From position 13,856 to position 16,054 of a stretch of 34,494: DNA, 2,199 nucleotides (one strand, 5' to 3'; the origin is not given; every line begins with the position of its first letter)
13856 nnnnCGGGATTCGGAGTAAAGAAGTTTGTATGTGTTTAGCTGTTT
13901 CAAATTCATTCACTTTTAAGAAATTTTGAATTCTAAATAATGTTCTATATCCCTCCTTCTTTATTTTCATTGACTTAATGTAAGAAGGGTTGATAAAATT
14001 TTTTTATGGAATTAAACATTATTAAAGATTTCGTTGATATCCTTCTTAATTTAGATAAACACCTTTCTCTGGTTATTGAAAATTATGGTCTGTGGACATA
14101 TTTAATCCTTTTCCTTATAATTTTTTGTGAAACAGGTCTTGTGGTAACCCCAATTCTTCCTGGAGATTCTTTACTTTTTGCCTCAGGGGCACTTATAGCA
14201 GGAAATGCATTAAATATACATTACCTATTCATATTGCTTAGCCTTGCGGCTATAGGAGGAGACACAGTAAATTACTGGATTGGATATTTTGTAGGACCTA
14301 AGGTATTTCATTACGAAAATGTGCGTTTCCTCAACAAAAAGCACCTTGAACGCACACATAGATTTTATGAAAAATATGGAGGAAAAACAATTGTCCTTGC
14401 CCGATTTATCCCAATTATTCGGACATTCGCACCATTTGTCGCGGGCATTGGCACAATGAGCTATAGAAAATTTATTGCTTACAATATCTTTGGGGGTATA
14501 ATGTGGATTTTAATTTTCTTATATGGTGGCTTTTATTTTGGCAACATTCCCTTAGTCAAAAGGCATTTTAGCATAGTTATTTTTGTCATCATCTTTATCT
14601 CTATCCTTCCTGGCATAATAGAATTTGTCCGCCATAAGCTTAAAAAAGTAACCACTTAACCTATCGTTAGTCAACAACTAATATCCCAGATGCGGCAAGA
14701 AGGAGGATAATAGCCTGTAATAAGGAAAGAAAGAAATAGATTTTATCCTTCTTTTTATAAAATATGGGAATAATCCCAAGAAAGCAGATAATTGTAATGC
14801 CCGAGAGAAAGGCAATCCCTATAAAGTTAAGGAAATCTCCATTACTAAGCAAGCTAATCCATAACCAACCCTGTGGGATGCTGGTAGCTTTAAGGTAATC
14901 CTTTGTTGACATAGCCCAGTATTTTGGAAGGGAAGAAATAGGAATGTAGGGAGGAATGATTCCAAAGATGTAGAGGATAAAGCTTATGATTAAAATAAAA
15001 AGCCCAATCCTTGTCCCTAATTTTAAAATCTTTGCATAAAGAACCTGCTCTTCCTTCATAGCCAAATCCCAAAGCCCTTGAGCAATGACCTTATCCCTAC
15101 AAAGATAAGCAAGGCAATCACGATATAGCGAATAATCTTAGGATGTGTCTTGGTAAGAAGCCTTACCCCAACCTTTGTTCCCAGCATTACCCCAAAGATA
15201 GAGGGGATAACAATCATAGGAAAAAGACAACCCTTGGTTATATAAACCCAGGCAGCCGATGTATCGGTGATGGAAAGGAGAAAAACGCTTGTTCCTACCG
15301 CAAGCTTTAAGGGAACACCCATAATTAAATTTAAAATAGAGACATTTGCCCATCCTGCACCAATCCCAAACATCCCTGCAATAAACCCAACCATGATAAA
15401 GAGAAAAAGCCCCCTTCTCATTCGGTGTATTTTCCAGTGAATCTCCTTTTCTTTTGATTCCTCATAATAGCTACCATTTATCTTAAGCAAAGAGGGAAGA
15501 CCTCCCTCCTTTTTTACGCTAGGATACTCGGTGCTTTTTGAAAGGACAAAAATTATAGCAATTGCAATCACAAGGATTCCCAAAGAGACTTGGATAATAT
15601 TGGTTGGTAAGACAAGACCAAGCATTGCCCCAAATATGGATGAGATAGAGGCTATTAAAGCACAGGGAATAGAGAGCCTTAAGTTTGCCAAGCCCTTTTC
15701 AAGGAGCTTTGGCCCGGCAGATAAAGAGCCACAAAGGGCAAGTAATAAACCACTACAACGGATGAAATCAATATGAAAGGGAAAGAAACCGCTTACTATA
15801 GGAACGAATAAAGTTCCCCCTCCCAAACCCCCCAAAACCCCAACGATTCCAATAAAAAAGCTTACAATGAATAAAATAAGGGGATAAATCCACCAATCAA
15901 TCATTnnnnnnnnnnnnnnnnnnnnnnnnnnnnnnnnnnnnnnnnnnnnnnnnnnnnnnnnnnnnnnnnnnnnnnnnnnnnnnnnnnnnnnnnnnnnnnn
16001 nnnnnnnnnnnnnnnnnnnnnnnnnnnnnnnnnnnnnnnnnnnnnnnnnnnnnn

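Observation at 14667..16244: A second DsrJ-type triheme cytochrome c is translationally coupled to qmoC, followed by a TauE permease and a small membrane protein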

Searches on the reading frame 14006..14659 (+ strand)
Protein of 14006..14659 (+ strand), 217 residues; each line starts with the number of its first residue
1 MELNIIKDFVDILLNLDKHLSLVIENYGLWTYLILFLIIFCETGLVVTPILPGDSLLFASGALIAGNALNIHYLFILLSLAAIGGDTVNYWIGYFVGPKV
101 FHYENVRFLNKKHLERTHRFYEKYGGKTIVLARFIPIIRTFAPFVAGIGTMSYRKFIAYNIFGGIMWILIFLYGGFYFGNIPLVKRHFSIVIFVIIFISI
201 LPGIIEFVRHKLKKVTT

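Call 5: search_protein_families(library=pfam, proteins=[window:14006-14659:+], max_evalue=0.01)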
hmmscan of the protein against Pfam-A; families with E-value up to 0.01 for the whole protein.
window:14006-14659:+ (217 aa): 1 family
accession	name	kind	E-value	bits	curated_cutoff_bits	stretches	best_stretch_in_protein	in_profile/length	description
PF09335.16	VTT_dom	-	9.9e-23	81.4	33.9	1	51-175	1-121/123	VTT domain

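Call 6: search_protein_families(library=ncbifam, proteins=[window:14006-14659:+], max_evalue=0.01)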
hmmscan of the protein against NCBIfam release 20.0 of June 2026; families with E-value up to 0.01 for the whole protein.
window:14006-14659:+ (217 aa): 3 families
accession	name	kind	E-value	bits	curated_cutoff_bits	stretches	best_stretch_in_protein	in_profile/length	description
NF008102.0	PRK10847.1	equivalog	7.8e-82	274.3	236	1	4-213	2-213/219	DedA family protein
NF052604.1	UndecprPTUtpABac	equivalog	7.2e-18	65.4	250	1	44-213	23-193/198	undecaprenyl phosphate transporter UptA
NF052605.1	UndecprPTUptAStph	equivalog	8.3e-14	52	300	1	26-203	8-191/197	undecaprenyl phosphate transporter UptA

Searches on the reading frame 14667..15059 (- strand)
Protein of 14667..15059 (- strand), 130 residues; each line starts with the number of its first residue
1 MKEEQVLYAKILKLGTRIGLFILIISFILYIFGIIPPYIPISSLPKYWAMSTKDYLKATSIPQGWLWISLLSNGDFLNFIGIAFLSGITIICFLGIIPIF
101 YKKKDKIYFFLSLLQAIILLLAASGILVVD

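Call 5: search_protein_families(library=pfam, proteins=[window:14667-15059:-], max_evalue=0.01)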
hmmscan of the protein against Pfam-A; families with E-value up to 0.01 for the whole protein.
window:14667-15059:- (130 aa): 0 families

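Call 6: search_protein_families(library=ncbifam, proteins=[window:14667-15059:-], max_evalue=0.01)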
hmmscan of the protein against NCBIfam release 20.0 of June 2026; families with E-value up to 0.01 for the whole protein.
window:14667-15059:- (130 aa): 0 families

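Call 66: search_protein_families(library=pfam, proteins=[window:14667-15059:-], max_evalue=10)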
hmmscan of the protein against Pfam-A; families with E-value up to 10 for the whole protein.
window:14667-15059:- (130 aa): 2 families
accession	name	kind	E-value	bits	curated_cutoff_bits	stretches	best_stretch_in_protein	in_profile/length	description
PF07843.16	DUF1634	-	0.013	16.1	27.5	1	10-122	3-100/102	Protein of unknown function (DUF1634)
PF03188.21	Cytochrom_B561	-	0.12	13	23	1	76-128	4-55/137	Eukaryotic cytochrome b561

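Call 71: find_homologous_proteins(query=window:14667-15059:-, max_evalue=0.001)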
Query window:14667-15059:- (130 aa): 546 proteins with E <= 0.001 among 627 candidates; the best 120 are listed.
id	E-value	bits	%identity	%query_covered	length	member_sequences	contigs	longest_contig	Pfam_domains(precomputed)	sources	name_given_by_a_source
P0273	2.0e-74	266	100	100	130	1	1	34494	PF27327.1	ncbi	ncbi:MAG: hypothetical protein AB1595_02615 [bacterium]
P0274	6.8e-48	180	67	99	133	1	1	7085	-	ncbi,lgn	ncbi:MAG: hypothetical protein AB1630_08845 [bacterium]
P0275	1.3e-47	179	61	96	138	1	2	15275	PF27327.1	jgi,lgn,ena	-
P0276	1.8e-46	176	59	96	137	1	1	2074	-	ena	-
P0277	2.6e-46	175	61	96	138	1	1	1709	-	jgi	-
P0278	5.7e-46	174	60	96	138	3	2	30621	-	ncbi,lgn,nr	ncbi:MAG: hypothetical protein HZB31_12960 [Nitrospirae bacterium]|nr:hypothetical protein [Nitrospi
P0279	6.2e-46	174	59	96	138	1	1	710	-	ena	-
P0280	7.3e-46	174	61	96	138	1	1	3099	-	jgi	-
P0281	7.7e-46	174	61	96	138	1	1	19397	-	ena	-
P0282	1.0e-45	173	59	96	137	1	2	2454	-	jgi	-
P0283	1.0e-45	173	61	96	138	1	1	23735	PF27327.1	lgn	-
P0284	1.1e-45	173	60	96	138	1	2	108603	-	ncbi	-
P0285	1.3e-45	173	59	96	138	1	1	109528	-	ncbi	-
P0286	1.8e-45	173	58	96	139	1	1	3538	-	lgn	-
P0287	2.2e-45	172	59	96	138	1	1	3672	-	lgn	-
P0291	3.0e-45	172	58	96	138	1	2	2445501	-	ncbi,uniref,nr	ncbi:hypothetical protein JZK55_17840 [Dissulfurispira thermophila]|uniref:DUF1634 domain-containing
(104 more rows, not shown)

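Call 72: find_encoding_contigs(protein=P0274, flank=10000, max_places=3)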
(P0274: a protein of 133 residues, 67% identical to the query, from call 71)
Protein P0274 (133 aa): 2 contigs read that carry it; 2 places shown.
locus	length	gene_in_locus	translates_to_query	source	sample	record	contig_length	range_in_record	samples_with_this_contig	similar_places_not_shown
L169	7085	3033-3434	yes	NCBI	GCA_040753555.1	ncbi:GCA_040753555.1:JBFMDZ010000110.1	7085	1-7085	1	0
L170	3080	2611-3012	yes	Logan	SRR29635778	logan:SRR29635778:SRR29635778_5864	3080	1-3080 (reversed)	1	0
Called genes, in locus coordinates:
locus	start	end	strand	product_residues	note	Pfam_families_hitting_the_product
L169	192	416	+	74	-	-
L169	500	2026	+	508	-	PF14691:Fer4_20, PF01946:Thi4, PF00070:Pyr_redox (weak), PF01266:DAO, PF03486:HI0933_like (weak), PF07992:Pyr_redox_2, PF13450:NAD_binding_8, PF13738:Pyr_redox_3, +7 more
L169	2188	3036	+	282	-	PF01925:TauE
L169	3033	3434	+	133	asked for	-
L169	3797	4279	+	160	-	PF12801:Fer4_5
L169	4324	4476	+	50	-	-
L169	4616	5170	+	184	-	-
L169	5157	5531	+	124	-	PF08843:AbiEii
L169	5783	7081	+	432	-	PF13173:AAA_14, PF13635:DUF4143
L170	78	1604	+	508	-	PF14691:Fer4_20, PF01946:Thi4, PF00070:Pyr_redox (weak), PF01266:DAO, PF03486:HI0933_like (weak), PF07992:Pyr_redox_2, PF13450:NAD_binding_8, PF13738:Pyr_redox_3, +7 more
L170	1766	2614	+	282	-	PF01925:TauE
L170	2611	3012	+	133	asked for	-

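Call 73: find_encoding_contigs(protein=P0291, flank=8000, max_places=2)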
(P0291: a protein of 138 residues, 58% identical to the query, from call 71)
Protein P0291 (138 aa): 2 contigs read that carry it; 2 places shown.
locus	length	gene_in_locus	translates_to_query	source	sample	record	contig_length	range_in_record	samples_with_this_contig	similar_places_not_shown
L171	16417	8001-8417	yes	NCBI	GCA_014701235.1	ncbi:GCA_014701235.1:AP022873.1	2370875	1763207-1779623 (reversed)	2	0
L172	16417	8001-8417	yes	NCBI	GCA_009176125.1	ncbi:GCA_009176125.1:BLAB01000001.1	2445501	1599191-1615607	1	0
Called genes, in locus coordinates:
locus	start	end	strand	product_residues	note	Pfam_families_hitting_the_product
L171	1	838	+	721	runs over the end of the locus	PF03483:B3_4, PF03484:B5, PF01409:tRNA-synt_2d, PF17759:tRNA_synthFbeta, PF03147:FDX-ACB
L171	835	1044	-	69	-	PF00403:HMA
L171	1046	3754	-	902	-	PF01590:GAF, PF13185:GAF_2, PF00989:PAS, PF08448:PAS_4, PF13188:PAS_8, PF13426:PAS_9, PF08447:PAS_3, PF02518:HATPase_c, +1 more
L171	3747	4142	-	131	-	PF12974:Phosphonate-bd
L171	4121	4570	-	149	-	PF12974:Phosphonate-bd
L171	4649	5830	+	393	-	PF00291:PALP, PF01842:ACT (weak)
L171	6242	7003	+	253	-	PF00392:GntR, PF07702:UTRA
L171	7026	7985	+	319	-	PF01925:TauE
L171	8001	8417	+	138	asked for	-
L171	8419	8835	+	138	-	PF00582:Usp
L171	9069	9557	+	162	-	PF00571:CBS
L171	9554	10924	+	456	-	PF00939:Na_sulph_symp, PF02040:ArsB, PF03600:CitMHS, PF06450:NhaB (weak), PF16980:CitMHS_2, PF00939:Na_sulph_symp (weak)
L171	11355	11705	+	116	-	PF14076:DUF4258 (weak)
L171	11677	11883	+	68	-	PF10049:DUF2283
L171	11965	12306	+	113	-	PF02656:DUF202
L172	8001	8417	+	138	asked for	-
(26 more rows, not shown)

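Call 76: search_protein_families(library=pfam, proteins=[L169:500-2026:+], max_evalue=0.00001)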
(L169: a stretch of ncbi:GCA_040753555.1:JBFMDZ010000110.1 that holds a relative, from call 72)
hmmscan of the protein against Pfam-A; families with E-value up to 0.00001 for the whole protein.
L169:500-2026:+ (508 aa): 12 families
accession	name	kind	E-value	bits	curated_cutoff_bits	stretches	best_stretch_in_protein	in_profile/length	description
PF07992.20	Pyr_redox_2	-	3.1e-24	86.3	26.1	1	137-367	2-238/291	Pyridine nucleotide-disulphide oxidoreductase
PF14691.11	Fer4_20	-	3.8e-17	62.6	25.8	1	34-122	29-111/113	Dihydroprymidine dehydrogenase domain II, 4Fe-4S cluster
PF00070.33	Pyr_redox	-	2.1e-15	57.4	22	2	261-323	1-67/82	Pyridine nucleotide-disulphide oxidoreductase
PF13738.12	Pyr_redox_3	-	3.8e-15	56.4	30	1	220-311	128-222/305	Pyridine nucleotide-disulphide oxidoreductase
PF13450.12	NAD_binding_8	-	1.7e-13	51.1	21.9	1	140-175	1-36/68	NAD(P)-binding Rossmann-like domain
PF12831.13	FAD_oxidored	-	7.7e-12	45.7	27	1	138-175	2-39/416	FAD dependent oxidoreductase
PF01266.30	DAO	-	1.1e-10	42.1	27.9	1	137-171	1-35/353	FAD dependent oxidoreductase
PF01946.23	Thi4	-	3.2e-10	40.1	26.2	1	137-197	19-78/235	Thi4 family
PF03486.20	HI0933_like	-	2.8e-09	37.2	50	1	137-172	2-37/244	HI0933-like protein Rossmann domain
PF01134.28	GIDA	-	2.3e-08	34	22.1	0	138-173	2-38/391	Glucose inhibited division protein A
PF00890.30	FAD_binding_2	-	2e-07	31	20.4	0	138-174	2-38/414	FAD binding domain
PF01262.27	AlaDh_PNT_C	-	8.5e-06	25.8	23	0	261-293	30-62/214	Alanine dehydrogenase/PNT, C-terminal domain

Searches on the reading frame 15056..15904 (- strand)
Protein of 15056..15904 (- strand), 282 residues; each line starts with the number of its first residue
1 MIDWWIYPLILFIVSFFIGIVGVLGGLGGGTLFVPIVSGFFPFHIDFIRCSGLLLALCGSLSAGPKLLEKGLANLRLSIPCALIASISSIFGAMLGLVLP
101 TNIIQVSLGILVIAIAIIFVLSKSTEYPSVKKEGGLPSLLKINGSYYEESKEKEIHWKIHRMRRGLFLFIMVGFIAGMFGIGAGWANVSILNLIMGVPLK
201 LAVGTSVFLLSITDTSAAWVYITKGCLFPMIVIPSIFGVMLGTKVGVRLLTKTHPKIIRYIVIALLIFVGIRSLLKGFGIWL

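Call 5: search_protein_families(library=pfam, proteins=[window:15056-15904:-], max_evalue=0.01)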
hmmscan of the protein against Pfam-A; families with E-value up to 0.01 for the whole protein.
window:15056-15904:- (282 aa): 1 family
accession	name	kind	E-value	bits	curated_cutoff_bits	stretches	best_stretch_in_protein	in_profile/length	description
PF01925.25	TauE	-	7.3e-37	127.7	32.6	1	11-272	1-236/237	Sulfite exporter TauE/SafE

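Call 6: search_protein_families(library=ncbifam, proteins=[window:15056-15904:-], max_evalue=0.01)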
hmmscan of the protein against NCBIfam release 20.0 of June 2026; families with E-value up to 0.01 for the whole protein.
window:15056-15904:- (282 aa): 2 families
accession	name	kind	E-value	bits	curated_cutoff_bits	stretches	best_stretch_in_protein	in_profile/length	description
NF007909.0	PRK10621.1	equivalog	4.2e-06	26.3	383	1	10-274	14-251/266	hypothetical protein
NF040961.1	MamO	equivalog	0.00039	18.9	800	1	11-272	373-646/648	magnetosome protein MamO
